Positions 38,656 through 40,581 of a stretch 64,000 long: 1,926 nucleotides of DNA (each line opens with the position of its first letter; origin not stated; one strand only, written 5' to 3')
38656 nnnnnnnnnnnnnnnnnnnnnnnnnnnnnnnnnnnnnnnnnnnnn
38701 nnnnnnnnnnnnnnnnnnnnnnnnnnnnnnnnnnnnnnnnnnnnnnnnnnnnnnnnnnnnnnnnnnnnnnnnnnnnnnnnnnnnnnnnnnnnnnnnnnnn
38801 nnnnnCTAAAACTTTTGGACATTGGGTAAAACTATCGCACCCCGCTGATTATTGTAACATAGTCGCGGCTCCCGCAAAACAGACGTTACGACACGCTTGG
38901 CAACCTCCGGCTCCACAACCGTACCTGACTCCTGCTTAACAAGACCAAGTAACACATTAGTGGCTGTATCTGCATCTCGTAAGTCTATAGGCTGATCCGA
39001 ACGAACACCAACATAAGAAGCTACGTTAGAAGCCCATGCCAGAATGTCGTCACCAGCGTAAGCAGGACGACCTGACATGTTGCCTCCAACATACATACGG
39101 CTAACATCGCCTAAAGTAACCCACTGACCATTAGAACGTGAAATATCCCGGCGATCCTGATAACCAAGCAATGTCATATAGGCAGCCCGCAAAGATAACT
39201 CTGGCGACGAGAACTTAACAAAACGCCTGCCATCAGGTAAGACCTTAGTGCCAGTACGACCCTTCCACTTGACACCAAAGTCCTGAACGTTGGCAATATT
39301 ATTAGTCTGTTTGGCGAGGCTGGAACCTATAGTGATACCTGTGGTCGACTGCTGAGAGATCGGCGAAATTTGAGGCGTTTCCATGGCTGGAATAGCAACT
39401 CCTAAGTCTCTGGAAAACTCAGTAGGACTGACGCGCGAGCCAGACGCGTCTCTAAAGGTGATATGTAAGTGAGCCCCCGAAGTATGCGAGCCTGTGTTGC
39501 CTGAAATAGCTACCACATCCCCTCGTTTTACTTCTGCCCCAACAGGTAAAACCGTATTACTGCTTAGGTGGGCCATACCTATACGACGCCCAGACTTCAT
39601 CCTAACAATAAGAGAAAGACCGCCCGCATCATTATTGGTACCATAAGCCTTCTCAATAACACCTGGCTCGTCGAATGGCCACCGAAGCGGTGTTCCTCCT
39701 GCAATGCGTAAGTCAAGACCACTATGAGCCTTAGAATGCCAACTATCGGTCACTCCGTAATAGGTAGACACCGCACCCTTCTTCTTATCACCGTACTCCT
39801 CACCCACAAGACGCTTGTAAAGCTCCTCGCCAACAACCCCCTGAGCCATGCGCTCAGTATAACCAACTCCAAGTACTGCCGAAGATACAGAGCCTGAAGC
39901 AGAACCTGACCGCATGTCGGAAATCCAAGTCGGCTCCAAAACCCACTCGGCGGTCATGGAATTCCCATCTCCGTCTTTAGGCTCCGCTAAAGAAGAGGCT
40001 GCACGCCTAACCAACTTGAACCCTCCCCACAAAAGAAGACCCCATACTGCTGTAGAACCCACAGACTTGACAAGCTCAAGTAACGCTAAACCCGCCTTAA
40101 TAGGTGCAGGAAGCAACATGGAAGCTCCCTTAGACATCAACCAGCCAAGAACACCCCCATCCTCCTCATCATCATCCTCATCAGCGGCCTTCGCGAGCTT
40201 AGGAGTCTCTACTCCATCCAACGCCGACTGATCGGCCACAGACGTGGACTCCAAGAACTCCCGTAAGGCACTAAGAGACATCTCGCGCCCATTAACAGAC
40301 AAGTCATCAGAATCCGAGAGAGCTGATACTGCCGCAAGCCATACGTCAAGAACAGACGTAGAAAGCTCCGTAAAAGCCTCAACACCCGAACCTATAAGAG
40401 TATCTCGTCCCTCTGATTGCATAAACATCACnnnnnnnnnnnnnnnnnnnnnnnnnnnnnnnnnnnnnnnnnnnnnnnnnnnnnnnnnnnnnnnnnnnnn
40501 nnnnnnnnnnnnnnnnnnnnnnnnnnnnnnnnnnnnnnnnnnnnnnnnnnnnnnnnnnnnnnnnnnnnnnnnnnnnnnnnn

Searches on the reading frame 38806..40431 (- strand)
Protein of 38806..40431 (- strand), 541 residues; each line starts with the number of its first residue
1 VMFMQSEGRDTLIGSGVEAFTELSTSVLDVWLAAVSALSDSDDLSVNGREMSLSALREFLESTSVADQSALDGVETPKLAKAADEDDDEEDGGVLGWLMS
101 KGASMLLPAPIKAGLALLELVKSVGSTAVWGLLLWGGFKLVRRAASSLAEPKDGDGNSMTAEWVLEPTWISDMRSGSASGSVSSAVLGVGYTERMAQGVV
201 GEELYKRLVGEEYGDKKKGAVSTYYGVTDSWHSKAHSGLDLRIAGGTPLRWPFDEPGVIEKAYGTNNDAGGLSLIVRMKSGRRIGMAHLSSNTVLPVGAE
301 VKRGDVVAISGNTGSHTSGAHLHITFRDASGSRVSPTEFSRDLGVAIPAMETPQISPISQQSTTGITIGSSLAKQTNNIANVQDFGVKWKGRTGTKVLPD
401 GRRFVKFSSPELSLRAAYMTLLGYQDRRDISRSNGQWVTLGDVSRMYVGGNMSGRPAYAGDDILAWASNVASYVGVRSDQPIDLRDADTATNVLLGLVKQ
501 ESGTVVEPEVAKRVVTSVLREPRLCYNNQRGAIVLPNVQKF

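Call 73: search_protein_families(library=phrogs, proteins=[window:38806-40431:-], max_evalue=0.00001)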
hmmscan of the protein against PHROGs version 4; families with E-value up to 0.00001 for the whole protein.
window:38806-40431:- (541 aa): 10 families
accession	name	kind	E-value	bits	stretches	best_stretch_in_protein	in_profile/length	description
phrog_33207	-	other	1.2e-20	75.4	1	220-340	12-129/240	metallo-endopeptidase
phrog_7767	-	other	9.8e-20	72.1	1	220-341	5-120/194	metallo-endopeptidase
phrog_16615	-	other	1.7e-09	38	1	217-329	402-507/529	peptidase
phrog_21656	-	other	2.6e-08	33.3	1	232-339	633-742/1022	peptidase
phrog_4070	-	tail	3.3e-08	33.1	1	265-330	648-713/989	tail length tape measure protein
phrog_10030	-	tail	1.1e-07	30.6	1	193-339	1874-2017/2105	tail length tape measure protein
phrog_3578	-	lysis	1.8e-07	31.9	1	270-327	281-337/405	endolysin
phrog_873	-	head and packaging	3.5e-07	29.9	1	386-504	371-472/1277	endolysin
phrog_8537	-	unknown function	8.8e-07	29.5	1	267-331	41-105/384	-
phrog_6700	-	lysis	1.1e-06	26.9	1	229-339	2619-2723/2898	endolysin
